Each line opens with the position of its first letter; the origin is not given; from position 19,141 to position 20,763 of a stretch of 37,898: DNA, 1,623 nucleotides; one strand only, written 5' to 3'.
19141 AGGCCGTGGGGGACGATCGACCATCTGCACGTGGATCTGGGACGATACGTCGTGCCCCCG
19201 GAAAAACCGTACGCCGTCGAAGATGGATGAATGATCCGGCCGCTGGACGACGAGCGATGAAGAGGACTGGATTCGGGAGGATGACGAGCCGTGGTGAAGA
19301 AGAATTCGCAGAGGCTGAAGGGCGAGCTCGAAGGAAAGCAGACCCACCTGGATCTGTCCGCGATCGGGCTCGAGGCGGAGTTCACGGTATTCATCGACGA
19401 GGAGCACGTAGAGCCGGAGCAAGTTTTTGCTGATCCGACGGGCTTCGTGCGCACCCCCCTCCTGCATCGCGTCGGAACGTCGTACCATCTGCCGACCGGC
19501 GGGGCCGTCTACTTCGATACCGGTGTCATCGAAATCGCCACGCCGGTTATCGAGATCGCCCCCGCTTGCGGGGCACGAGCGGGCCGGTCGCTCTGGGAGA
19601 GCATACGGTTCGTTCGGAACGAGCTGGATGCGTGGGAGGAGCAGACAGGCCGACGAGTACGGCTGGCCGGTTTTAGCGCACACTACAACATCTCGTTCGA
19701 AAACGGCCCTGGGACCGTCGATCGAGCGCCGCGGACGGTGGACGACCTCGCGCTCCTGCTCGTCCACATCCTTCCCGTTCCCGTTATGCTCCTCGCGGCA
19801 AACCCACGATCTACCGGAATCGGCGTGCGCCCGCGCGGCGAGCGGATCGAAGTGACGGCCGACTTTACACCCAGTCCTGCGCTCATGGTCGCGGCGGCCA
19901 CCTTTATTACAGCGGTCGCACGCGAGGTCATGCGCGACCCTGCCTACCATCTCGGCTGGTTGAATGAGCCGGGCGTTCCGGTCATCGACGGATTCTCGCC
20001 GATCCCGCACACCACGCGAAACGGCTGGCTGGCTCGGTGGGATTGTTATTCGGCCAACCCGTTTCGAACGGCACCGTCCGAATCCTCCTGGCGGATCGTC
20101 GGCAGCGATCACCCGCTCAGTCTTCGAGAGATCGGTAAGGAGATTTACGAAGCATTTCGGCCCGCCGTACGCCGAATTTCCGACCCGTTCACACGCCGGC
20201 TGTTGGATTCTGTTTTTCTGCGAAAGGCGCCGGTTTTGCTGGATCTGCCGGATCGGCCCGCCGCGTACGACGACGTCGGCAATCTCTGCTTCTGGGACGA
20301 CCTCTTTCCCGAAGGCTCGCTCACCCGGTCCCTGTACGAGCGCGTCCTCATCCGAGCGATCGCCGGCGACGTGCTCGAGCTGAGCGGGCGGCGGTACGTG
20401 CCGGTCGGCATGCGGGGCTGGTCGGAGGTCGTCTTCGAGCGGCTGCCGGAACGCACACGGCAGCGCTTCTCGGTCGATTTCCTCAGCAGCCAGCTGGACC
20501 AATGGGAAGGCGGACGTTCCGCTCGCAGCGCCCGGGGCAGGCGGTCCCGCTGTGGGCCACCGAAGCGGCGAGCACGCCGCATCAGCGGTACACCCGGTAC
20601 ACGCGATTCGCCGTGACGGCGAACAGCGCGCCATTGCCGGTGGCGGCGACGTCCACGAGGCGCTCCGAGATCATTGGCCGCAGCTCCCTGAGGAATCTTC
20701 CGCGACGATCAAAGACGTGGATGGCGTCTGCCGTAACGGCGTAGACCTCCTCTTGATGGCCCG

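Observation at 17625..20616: Cytoplasmic three-gene cassette: beta-lactamase-fold serine hydrolase, M15/LAS peptidase-like protein and GS-fold (GCS2/PafA-Dop-like) amide ligase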

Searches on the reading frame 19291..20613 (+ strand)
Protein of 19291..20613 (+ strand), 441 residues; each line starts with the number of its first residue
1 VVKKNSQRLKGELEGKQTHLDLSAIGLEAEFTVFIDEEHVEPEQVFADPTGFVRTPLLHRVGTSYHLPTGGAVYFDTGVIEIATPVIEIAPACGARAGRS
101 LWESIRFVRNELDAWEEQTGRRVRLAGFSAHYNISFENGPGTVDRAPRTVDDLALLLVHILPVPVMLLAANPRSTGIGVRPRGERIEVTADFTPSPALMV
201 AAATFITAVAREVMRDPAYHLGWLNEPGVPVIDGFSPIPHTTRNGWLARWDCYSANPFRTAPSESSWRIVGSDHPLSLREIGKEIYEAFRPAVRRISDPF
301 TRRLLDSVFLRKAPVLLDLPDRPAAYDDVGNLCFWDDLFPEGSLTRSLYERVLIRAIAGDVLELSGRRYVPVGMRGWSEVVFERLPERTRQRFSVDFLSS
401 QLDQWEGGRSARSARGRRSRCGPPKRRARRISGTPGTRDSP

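Call 3: search_protein_families(library=pfam, proteins=[window:19291-20613:+], max_evalue=1)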
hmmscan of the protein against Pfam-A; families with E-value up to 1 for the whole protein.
window:19291-20613:+ (441 aa): 0 families

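Call 4: search_protein_families(library=ncbifam, proteins=[window:19291-20613:+], max_evalue=1)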
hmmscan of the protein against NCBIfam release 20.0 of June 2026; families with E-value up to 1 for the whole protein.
window:19291-20613:+ (441 aa): 0 families

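Call 5: search_protein_families(library=padloc, proteins=[window:19291-20613:+], max_evalue=1)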
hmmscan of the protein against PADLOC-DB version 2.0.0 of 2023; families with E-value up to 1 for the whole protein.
window:19291-20613:+ (441 aa): 0 families

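Call 6: search_solved_structures(query=window:19291-20613:+, max_evalue=10, show_alignments=2)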
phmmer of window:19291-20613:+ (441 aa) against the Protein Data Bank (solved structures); distinct sequences matched with E-value up to 10: 2.
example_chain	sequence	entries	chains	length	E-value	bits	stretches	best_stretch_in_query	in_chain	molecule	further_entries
3vxv_A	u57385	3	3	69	1.5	10.8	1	367-410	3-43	Methyl-CpG-binding domain protein 4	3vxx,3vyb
3vyq_A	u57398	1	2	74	1.7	10.7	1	368-410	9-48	Methyl-CpG-binding domain protein 4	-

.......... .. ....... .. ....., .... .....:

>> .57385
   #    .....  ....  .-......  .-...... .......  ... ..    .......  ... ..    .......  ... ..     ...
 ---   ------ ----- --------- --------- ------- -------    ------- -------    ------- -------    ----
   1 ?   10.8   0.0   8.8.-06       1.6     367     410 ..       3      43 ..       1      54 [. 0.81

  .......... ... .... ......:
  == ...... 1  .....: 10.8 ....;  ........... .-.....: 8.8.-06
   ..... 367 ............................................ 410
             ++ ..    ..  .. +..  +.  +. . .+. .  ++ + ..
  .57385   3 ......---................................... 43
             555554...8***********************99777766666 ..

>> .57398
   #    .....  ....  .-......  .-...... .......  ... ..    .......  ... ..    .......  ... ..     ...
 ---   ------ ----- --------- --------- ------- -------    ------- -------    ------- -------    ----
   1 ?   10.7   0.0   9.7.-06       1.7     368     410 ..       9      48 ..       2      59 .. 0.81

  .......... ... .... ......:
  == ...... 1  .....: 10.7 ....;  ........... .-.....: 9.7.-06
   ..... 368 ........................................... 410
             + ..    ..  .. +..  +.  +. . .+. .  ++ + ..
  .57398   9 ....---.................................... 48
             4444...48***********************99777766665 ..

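Call 9: find_homologous_proteins(query=window:19291-20613:+, max_evalue=0.001)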
Query window:19291-20613:+ (441 aa): 4352 proteins with E <= 0.001 among 8000 candidates; the best 120 are listed.
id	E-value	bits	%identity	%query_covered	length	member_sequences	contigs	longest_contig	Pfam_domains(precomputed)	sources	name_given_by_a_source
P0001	4.5e-297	1003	100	100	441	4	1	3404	-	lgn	-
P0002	9.1e-207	705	76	92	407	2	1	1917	-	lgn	-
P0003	2.3e-196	671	71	92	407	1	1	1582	-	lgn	-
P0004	2.2e-191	655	69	92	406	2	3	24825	-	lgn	-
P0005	1.7e-169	583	66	92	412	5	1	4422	-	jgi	jgi:hypothetical protein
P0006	6.3e-169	581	64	91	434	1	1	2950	-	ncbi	ncbi:MAG TPA: hypothetical protein VF100_03805 [Thermoanaerobaculia bacterium]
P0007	2.0e-168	579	63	92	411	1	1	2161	-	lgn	-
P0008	1.1e-167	577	62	94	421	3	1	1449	-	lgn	-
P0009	1.7e-167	576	65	91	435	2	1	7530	-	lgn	-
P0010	7.2e-167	574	66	90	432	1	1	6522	-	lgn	-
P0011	1.8e-166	573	66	88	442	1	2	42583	-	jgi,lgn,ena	-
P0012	1.5e-165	570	65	88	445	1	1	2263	-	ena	-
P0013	3.8e-164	565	67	88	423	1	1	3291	-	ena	-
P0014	8.9e-164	564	63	92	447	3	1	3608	-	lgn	-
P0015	3.1e-163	562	65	88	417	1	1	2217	-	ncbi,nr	ncbi:MAG TPA: hypothetical protein VM617_02215, partial [Thermoanaerobaculia bacterium]|nr:hypotheti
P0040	7.3e-151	521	62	88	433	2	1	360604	-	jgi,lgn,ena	-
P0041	8.2e-151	521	61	92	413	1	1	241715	-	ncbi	ncbi:MAG TPA: hypothetical protein VF092_18345 [Longimicrobium sp.]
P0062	1.5e-149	517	61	88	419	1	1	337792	-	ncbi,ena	-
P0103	4.6e-148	512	60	89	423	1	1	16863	-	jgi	jgi:hypothetical protein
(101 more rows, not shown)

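Call 13: find_encoding_contigs(protein=P0040, flank=8000, max_places=2)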
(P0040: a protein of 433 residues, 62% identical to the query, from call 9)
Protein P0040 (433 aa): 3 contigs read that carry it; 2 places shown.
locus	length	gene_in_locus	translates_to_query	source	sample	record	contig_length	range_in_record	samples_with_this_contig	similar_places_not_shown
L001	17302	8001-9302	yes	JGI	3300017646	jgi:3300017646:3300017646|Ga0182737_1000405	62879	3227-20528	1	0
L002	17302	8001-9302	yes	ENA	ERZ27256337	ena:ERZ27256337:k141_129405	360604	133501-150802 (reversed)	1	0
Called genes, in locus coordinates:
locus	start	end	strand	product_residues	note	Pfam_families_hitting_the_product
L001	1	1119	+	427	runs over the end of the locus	PF04389:Peptidase_M28, PF01546:Peptidase_M20 (weak), PF13180:PDZ_2, PF17820:PDZ_6 (weak)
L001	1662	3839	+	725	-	PF00989:PAS, PF13188:PAS_8, PF08448:PAS_4 (weak), PF13426:PAS_9, PF00989:PAS, PF08448:PAS_4, PF00990:GGDEF, PF00563:EAL, +4 more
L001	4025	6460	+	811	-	PF05157:MshEN, PF00437:T2SSE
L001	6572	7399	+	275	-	PF13354:Beta-lactamase2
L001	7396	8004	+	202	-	-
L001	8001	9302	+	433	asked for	-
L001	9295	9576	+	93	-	-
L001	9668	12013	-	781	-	PF02922:CBM_48, PF00128:Alpha-amylase, PF21331:Isoamylase_C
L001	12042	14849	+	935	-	PF26550:Tricorn_2nd (faint), PF26549:Tricorn_N (faint), PF01738:DLH (faint), PF00326:Peptidase_S9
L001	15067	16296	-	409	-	-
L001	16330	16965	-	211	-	-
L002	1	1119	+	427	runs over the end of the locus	PF04389:Peptidase_M28, PF01546:Peptidase_M20 (weak), PF13180:PDZ_2, PF17820:PDZ_6 (weak)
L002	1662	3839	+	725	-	PF00989:PAS, PF13188:PAS_8, PF08448:PAS_4 (weak), PF13426:PAS_9, PF00989:PAS, PF08448:PAS_4, PF00990:GGDEF, PF00563:EAL, +4 more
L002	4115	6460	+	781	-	PF05157:MshEN, PF00437:T2SSE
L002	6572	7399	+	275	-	PF13354:Beta-lactamase2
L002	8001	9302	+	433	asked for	-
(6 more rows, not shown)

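Call 14: find_encoding_contigs(protein=P0041, flank=8000, max_places=1)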
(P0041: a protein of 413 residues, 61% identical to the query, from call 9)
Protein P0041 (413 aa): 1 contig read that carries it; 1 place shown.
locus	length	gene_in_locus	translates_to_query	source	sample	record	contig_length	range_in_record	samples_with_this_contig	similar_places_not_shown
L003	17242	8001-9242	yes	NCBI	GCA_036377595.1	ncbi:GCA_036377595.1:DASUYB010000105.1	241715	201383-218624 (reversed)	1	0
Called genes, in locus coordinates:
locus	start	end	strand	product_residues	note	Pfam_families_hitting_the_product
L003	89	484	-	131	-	-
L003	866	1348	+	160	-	PF13474:SnoaL_3, PF14534:DUF4440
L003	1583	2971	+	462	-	PF06965:Na_H_antiport_1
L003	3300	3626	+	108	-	PF11731:Cdd1, PF10391:DNA_pol_lambd_f (weak)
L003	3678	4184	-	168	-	-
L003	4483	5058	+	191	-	-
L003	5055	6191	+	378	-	PF07719:TPR_2 (faint), PF13374:TPR_10 (weak), PF13424:TPR_12, PF24885:TPR_NPHP3, PF13424:TPR_12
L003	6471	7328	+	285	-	PF13354:Beta-lactamase2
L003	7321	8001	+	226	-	-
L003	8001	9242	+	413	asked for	-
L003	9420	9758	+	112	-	-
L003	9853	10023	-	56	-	-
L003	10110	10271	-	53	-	-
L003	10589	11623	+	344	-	-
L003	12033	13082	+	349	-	PF07642:BBP2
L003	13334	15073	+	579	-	PF03372:Exo_endo_phos (weak), PF00932:LTD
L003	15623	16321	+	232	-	-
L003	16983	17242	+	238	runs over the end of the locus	-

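Call 15: find_encoding_contigs(protein=P0062, flank=8000, max_places=1)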
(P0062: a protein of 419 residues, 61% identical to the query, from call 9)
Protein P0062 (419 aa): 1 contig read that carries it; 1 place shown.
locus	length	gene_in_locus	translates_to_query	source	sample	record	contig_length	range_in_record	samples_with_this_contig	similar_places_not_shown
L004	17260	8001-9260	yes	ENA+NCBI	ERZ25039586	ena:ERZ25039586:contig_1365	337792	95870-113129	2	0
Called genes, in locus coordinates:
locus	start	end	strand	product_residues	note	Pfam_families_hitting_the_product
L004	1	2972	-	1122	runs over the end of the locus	PF13620:CarboxypepD_reg, PF13715:CarbopepD_reg_2, PF07715:Plug (weak), PF25183:OMP_b-brl_4, PF00593:TonB_dep_Rec_b-barrel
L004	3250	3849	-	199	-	-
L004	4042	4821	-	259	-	PF00072:Response_reg, PF04397:LytTR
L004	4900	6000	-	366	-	PF06580:His_kinase, PF02518:HATPase_c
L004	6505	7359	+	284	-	PF13354:Beta-lactamase2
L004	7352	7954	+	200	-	-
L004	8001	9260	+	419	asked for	-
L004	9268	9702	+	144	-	PF13699:eCIS_core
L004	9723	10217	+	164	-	PF01042:Ribonuc_L-PSP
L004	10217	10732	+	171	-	PF03162:Y_phosphatase2, PF22741:PTP-NADK, PF22784:PTP-SAK, PF00782:DSPc (weak), PF22785:Tc-R-P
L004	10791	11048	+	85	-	-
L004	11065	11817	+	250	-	-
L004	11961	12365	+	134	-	PF02675:AdoMet_dc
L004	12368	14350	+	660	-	PF14803:Zn_ribbon_Nudix (faint), PF13785:DUF4178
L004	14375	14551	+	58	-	-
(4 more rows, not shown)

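Call 16: find_encoding_contigs(protein=P0011, flank=8000, max_places=1)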
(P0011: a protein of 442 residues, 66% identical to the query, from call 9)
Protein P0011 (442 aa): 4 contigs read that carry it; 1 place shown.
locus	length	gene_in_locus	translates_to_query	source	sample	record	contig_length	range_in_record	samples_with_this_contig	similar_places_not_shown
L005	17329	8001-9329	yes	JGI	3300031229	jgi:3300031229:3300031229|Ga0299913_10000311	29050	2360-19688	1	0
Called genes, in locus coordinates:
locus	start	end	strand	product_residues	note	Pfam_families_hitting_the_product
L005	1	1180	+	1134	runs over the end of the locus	PF26549:Tricorn_N, PF07676:PD40 (weak), PF26549:Tricorn_N, PF26550:Tricorn_2nd, PF07676:PD40, PF14684:Tricorn_C1, PF14685:PDZ_Tricorn, PF03572:Peptidase_S41, +2 more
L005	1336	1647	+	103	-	-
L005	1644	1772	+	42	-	-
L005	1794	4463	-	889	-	PF13469:Sulfotransfer_3 (weak), PF00535:Glycos_transf_2, PF10111:Glyco_tranf_2_2 (faint), PF13641:Glyco_tranf_2_3 (weak), PF13469:Sulfotransfer_3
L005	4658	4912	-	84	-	-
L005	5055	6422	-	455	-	-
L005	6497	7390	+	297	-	PF13354:Beta-lactamase2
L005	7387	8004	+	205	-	-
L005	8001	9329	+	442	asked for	-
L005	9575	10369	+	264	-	-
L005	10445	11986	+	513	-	PF05157:MshEN, PF00437:T2SSE, PF25199:nSTAND_NTPase5 (weak)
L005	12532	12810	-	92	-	-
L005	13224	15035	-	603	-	PF07995:GSDH, PF15780:ASH (weak)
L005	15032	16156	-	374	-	PF00188:CAP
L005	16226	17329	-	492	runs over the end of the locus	PF00474:SSF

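Call 19: predict_structure(alignment_id=A1)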
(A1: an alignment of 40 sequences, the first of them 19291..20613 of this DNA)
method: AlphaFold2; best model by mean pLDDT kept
length: 441 residues; sequences in the alignment: 40
mean_pLDDT: 83.8   pTM: 0.83
mean pLDDT of the five models: 83.8, 83.7, 82.8, 82.3, 82.1
residues with pLDDT >= 90: 252; 70-90: 108; 50-70: 38; < 50: 43
segments of 3 or more residues with pLDDT < 50: 1-8, 10-12, 410-441
pLDDT, mean of each block of 10 residues (from residue 1): 42 61 86 94 95 88 87 93 91 92 92 97 87 76 66 94 95 91 88 80 96 85 89 94 87 95 97 97 98 95 96 86 65 69 83 92 94 88 94 93 79 46 42 39 48
secondary structure, 60 per line:
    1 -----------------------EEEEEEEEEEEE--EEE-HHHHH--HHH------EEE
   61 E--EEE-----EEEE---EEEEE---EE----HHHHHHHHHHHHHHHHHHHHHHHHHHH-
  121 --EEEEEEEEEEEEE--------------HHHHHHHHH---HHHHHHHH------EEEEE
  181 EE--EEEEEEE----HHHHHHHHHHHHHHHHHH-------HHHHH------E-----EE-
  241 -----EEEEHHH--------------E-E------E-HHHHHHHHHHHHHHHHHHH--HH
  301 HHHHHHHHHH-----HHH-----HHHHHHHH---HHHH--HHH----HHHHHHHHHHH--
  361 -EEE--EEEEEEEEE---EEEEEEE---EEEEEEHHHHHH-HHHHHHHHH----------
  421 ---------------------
elements in order: E24-35 E38-40 H42-46 E58-61 E64-66 E72-75 E79-83 H93-119 E123-135 H150-158 H162-169 E176-182 E185-191 H196-213 H221-225 E246-249 H278-296 H299-310 H324-331 H335-338 H348-358 E362-364 E367-375 E379-385 E389-394 H395-400 H402-410
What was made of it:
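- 19291..20616 (+): Gene 3: a 441-aa member of an unannotated family with the glutamine-synthetase/Dop/PafA-like carboxylate-amine ligase fold. It ends in a basic, disordered C-terminal tail (residues 410-441). The AlphaFold model has pLDDT 83.8 and pTM 0.83 (call 19).
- On GS-fold carboxylate-amine ligases (PafA/Dop, GCS2, glutamine synthetase): The model has pLDDT 83.8 and pTM 0.83 (call 19).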

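Call 23: fold_search(model_id=the predicted structure, library=pdb)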
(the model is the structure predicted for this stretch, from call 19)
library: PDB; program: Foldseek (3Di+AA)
matches with E <= 10: 523; with E <= 0.001: 11
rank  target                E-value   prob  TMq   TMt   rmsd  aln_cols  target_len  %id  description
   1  7oyh_A                2.9e-07  1.00  0.48  0.45   8.8       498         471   13  Crystal structure of depupylase Dop in complex with Pup and ADP/tetrafluoromagnesate (released 2021-12-01)
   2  4bjr_B                5.4e-07  1.00  0.46  0.42   9.5       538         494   11  Crystal structure of the complex between Prokaryotic Ubiquitin-like Protein Pup and its Ligase PafA (released 2013-05-01)
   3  7oy3_A                5.7e-07  1.00  0.46  0.44   9.6       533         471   12  Crystal structure of depupylase Dop in complex with phosphorylated Pup and ADP (released 2021-12-01)
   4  5lrt                  8.3e-07  1.00  0.47  0.45   8.1       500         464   13  Structure of the Deamidase-Depupylase Dop of the Prokaryotic Ubiquitin-like Modification Pathway in Complex with ADP and (released 2017-02-01)
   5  4b0r                  1.2e-06  1.00  0.49  0.47   7.2       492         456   13  Structure of the Deamidase-Depupylase Dop of the Prokaryotic Ubiquitin-like Modification Pathway (released 2012-09-12)
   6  7oxy_A                1.3e-06  1.00  0.48  0.46   8.6       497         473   12  Crystal structure of depupylase Dop in complex with Pup and AMP-PCP (released 2021-12-01)
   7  4bjr_A                2.0e-06  1.00  0.38  0.34  13.1       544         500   12  Crystal structure of the complex between Prokaryotic Ubiquitin-like Protein Pup and its Ligase PafA (released 2013-05-01)
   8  7oxv                  3.1e-06  1.00  0.48  0.43   8.4       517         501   13  Crystal structure of depupylase Dop in the Dop-loop-inserted state (released 2021-12-01)
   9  1tt4_A                2.1e-05  1.00  0.36  0.44   8.5       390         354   13  Structure of NP459575, a predicted glutathione synthase from Salmonella typhimurium (released 2004-08-17)
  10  1r8g_A                9.8e-05  1.00  0.31  0.37  11.0       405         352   14  Structure and function of YbdK (released 2004-08-17)
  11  1r8g_B                3.5e-04  1.00  0.37  0.45   8.8       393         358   14  Structure and function of YbdK (released 2004-08-17)
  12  9n4x_C                4.9e-03  0.99  0.27  0.28   6.8       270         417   14  CryoEM structure of the Azotobacter vinelandii glutamine synthetase (released 2025-07-30)
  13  8fbp_H                7.5e-03  0.96  0.27  0.28   8.0       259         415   14  Glutamine synthetase from Pseudomonas aeruginosa, filament double-unit in compressed conformation (released 2024-02-14)
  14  8fbp_B                7.5e-03  0.90  0.24  0.25  10.3       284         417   13  Glutamine synthetase from Pseudomonas aeruginosa, filament double-unit in compressed conformation (released 2024-02-14)
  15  9n4x_J                1.0e-02  0.87  0.23  0.24   7.7       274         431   13  CryoEM structure of the Azotobacter vinelandii glutamine synthetase (released 2025-07-30)
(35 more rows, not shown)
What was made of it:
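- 19291..20616 (+): Foldseek against the PDB finds Dop/PafA at E 3e-7 to 3e-6, YbdK at 2e-5 and glutamine synthetase at 5e-3 (call 23).
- On GS-fold carboxylate-amine ligases (PafA/Dop, GCS2, glutamine synthetase): YbdK follows at 2e-5 and glutamine synthetase at 5e-3 (call 23).
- Closest known: Pup ligase PafA and depupylase/deamidase Dop. Same: They are the best structural matches to gene 3 (E 3e-7 to 3e-6, probability 1.0, alignment nearly full length; call 23).
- Closest known: YbdK/GCS2 carboxylate-amine ligases and glutamine synthetase. Same: They share the fold (Foldseek E 2e-5 to 5e-3; call 23).
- The tie between gene 3 and the GS fold rests on a predicted structure with TM about 0.48 and RMSD of 7-9 A (call 23). 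The closest structures are Dop and PafA, ahead of the small-molecule ligases (call 23). GCS2/YbdK and glutamine-synthetase relatives act on small molecules, and they are among the structural hits (call 23).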

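Call 24: search_solved_structures(query=A1, max_evalue=10, show_alignments=4)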
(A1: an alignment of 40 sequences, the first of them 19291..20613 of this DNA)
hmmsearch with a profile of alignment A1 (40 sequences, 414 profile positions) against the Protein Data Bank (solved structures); distinct sequences matched with E-value up to 10: 6.
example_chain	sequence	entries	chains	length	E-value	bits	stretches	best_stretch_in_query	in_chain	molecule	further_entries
9s0l_A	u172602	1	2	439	0.31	13.2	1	304-374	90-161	Sugar ABC transporter, sugar-binding protein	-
9ru4_A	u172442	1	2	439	0.34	13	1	305-374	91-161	Sugar ABC transporter, sugar-binding protein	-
9rwc_A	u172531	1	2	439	0.34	13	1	305-374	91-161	Sugar ABC transporter, sugar-binding protein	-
9rsi_A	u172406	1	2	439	0.34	13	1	305-374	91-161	Sugar ABC transporter, sugar-binding protein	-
9j88_B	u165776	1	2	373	0.44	12.6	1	9-69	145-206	Serine proteinase inhibitor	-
9ry2_A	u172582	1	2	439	1.6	10.8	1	305-374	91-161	Sugar ABC transporter, sugar-binding protein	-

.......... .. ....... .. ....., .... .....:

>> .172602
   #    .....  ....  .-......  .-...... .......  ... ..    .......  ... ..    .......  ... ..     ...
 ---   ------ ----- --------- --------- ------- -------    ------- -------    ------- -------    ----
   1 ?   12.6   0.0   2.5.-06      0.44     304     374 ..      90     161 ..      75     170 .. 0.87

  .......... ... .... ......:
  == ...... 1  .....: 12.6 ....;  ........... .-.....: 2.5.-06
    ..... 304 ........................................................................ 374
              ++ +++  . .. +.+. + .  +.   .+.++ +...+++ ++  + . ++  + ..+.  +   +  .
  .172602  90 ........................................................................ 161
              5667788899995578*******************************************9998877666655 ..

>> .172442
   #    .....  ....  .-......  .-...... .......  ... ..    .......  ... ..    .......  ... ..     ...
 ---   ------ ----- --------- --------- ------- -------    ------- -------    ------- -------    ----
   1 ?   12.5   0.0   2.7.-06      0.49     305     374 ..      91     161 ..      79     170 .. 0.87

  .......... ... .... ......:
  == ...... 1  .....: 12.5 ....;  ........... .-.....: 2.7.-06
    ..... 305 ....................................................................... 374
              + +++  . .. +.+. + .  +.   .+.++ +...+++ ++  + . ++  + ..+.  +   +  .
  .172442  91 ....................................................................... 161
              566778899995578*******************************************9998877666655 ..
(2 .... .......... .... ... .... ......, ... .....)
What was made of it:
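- Tried and rejected: Sequence searches of gene 3 and its family profile against the PDB gave only noise: MBD4, a sugar-binding protein and a serpin (calls 6, 24).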
